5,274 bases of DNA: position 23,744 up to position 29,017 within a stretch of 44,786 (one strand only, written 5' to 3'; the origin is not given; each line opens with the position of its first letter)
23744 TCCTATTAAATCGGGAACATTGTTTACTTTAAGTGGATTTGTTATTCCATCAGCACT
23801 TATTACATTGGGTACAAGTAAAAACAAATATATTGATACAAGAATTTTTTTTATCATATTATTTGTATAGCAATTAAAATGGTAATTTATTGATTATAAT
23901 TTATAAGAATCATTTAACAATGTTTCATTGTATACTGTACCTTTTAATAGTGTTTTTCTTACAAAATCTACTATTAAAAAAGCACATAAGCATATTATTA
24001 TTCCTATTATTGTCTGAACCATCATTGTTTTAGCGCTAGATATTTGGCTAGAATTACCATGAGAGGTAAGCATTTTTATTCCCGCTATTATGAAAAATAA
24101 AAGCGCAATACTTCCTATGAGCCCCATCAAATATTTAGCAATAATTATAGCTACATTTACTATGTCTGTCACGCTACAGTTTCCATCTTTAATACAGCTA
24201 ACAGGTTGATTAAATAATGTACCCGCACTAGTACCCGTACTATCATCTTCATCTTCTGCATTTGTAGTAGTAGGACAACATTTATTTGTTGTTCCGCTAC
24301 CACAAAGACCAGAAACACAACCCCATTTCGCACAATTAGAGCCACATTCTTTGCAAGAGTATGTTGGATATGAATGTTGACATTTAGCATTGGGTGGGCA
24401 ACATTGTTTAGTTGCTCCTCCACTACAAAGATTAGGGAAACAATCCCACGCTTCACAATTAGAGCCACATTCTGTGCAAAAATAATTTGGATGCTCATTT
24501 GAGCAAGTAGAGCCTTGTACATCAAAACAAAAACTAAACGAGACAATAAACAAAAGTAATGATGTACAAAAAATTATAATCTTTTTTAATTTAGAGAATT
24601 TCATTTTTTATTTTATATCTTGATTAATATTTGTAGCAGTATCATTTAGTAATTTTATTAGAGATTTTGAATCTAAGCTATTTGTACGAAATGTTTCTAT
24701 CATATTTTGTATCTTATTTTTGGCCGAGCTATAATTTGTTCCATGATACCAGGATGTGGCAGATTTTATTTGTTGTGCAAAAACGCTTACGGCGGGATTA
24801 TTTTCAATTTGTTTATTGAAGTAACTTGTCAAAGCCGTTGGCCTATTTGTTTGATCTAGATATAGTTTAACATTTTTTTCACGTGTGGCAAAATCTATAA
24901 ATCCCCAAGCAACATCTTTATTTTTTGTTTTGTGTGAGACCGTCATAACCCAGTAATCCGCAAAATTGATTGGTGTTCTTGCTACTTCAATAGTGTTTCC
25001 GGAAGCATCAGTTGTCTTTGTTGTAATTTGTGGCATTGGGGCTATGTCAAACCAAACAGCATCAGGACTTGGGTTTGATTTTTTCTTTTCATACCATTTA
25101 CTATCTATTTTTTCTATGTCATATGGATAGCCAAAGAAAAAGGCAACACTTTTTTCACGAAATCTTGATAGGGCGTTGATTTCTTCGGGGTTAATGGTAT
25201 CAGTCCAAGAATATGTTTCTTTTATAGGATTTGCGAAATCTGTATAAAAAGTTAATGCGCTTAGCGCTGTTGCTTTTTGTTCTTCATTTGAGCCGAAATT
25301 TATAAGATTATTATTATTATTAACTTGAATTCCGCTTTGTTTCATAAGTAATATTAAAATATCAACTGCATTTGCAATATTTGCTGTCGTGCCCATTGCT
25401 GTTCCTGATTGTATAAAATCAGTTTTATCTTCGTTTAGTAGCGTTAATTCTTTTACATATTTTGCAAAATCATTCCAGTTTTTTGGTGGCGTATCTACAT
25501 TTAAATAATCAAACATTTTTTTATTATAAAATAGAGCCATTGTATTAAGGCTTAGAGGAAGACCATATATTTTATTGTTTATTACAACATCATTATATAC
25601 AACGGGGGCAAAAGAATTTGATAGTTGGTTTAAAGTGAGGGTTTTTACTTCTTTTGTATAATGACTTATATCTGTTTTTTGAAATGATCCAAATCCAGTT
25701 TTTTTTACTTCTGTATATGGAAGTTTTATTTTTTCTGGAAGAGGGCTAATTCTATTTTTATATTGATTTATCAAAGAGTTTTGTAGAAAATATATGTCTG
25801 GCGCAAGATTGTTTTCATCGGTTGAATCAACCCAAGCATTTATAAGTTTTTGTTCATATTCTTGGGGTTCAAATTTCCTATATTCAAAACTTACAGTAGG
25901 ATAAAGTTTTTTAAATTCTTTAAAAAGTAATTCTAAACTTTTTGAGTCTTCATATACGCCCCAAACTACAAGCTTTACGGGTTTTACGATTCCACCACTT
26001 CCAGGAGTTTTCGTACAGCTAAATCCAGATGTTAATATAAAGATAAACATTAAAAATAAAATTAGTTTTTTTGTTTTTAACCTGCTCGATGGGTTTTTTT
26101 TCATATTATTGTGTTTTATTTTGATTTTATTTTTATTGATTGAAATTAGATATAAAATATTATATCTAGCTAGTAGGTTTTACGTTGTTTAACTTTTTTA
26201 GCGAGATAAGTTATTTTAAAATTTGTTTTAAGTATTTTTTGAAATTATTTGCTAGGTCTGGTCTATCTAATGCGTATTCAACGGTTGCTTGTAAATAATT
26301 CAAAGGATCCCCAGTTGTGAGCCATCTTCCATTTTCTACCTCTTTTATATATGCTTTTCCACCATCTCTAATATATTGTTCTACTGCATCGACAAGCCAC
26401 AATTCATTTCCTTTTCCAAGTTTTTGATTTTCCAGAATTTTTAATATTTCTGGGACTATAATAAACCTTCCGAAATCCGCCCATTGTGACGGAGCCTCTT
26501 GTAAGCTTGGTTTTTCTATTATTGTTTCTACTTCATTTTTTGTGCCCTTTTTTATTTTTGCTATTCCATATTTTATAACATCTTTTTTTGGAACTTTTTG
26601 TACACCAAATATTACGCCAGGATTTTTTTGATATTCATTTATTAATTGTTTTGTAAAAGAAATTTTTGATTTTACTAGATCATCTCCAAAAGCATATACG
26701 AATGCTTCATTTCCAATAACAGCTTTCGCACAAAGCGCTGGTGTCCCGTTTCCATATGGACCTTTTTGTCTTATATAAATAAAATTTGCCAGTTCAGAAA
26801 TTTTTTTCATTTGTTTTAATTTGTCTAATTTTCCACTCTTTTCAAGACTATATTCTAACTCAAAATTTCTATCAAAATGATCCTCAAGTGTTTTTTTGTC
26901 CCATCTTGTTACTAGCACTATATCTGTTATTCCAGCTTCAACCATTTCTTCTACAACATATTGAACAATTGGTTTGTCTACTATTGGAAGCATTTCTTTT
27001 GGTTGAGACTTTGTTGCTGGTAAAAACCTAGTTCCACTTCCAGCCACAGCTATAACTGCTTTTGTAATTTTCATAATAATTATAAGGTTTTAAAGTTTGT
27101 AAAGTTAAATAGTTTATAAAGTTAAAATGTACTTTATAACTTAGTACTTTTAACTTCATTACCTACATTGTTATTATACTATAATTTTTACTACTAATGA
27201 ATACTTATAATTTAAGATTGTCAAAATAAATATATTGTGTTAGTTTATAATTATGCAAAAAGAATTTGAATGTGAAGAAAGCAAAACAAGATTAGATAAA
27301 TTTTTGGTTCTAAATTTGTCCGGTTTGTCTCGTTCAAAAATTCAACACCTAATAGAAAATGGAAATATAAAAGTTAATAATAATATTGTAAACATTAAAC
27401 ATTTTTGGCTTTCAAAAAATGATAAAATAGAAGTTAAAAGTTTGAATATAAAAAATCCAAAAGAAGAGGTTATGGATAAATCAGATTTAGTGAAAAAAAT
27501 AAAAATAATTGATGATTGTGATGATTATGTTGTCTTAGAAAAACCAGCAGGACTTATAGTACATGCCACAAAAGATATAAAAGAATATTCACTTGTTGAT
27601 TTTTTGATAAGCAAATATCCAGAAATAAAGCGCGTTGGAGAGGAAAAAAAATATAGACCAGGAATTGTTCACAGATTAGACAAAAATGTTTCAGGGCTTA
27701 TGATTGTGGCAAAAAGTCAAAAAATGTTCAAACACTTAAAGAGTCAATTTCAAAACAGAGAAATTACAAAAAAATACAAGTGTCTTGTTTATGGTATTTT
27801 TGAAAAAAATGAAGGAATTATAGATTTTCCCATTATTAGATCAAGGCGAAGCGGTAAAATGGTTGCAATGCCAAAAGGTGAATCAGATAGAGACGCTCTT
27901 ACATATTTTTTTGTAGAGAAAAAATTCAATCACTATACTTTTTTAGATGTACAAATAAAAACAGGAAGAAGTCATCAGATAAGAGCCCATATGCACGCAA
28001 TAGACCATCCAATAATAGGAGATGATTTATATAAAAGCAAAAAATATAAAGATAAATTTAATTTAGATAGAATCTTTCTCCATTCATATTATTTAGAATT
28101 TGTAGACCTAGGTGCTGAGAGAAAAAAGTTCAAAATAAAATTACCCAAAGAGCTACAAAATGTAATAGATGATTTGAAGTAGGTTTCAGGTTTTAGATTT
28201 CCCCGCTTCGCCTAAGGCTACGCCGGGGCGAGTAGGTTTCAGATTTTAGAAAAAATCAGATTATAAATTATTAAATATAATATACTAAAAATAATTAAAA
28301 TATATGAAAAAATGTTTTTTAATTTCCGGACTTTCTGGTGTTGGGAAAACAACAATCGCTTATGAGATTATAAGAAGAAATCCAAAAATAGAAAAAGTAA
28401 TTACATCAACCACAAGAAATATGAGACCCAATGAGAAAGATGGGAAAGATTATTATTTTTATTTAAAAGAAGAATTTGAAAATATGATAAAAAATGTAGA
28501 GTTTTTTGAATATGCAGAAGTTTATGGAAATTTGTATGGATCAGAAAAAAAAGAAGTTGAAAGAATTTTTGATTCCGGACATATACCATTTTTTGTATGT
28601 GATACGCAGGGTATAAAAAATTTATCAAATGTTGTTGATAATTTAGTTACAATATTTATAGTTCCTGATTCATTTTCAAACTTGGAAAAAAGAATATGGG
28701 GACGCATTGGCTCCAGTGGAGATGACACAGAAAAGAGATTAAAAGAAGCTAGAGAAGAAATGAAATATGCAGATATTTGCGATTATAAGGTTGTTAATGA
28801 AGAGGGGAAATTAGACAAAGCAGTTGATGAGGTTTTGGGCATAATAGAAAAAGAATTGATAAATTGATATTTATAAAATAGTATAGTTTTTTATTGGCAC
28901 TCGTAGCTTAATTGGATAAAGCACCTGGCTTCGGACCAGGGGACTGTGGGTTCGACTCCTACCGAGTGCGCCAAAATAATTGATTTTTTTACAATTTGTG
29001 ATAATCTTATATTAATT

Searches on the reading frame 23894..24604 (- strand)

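Call 87: search_protein_families(library=pfam, proteins=[window:23894-24604:-], max_evalue=0.00001)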
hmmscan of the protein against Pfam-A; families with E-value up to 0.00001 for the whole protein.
window:23894-24604:- (236 aa): 1 family
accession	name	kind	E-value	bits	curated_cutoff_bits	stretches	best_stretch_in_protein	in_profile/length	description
PF18895.5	T4SS_pilin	-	5.6e-08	33.2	26.6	1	149-215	6-71/71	Type IV secretion system pilin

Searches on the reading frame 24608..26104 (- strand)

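Call 87: search_protein_families(library=pfam, proteins=[window:24608-26104:-], max_evalue=0.00001)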
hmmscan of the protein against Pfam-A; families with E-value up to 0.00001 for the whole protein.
window:24608-26104:- (498 aa): 1 family
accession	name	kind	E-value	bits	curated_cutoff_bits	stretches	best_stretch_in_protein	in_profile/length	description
PF01547.30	SBP_bac_1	-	3.2e-21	77.1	26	1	54-412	7-306/307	Bacterial extracellular solute-binding protein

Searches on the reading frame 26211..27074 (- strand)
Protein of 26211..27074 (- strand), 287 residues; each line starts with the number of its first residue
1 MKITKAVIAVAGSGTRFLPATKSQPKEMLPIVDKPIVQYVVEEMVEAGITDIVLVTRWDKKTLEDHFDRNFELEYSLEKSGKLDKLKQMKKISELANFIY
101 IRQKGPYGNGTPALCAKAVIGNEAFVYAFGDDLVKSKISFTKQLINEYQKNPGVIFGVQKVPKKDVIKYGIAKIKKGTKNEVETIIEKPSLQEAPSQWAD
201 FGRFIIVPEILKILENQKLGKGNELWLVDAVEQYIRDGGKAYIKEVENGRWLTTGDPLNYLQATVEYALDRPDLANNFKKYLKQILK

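Call 87: search_protein_families(library=pfam, proteins=[window:26211-27074:-], max_evalue=0.00001)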
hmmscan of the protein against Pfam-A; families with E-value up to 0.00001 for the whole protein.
window:26211-27074:- (287 aa): 1 family
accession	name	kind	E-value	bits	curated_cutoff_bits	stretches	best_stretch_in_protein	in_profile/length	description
PF00483.29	NTP_transferase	-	5.1e-28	98.7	21.2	1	5-267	1-242/245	Nucleotidyl transferase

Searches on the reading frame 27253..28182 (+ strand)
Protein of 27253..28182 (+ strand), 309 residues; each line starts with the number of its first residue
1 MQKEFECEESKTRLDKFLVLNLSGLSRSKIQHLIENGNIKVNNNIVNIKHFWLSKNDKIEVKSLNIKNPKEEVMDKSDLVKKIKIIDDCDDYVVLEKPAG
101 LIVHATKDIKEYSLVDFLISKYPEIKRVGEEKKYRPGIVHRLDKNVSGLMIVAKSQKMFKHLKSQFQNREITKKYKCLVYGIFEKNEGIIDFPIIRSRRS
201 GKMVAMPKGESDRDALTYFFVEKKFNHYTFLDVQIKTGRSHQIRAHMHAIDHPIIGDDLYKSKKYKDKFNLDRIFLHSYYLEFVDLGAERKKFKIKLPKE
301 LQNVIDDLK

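Call 87: search_protein_families(library=pfam, proteins=[window:27253-28182:+], max_evalue=0.00001)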
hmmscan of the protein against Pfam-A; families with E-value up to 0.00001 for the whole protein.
window:27253-28182:+ (309 aa): 2 families
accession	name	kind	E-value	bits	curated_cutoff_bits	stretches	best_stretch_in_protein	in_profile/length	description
PF00849.27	PseudoU_synth_2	-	3.3e-34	118.8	26.8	1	91-249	1-152/152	RNA pseudouridylate synthase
PF01479.30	S4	-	1.8e-08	34.4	22.8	1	13-59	2-48/48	S4 domain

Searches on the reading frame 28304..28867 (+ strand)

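Call 87: search_protein_families(library=pfam, proteins=[window:28304-28867:+], max_evalue=0.00001)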
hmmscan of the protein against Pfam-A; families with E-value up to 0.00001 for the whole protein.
window:28304-28867:+ (187 aa): 1 family
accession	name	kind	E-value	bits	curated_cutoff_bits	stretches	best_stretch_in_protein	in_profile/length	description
PF00625.27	Guanylate_kin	-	8.3e-37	127.1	25.2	1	3-183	3-181/182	Guanylate kinase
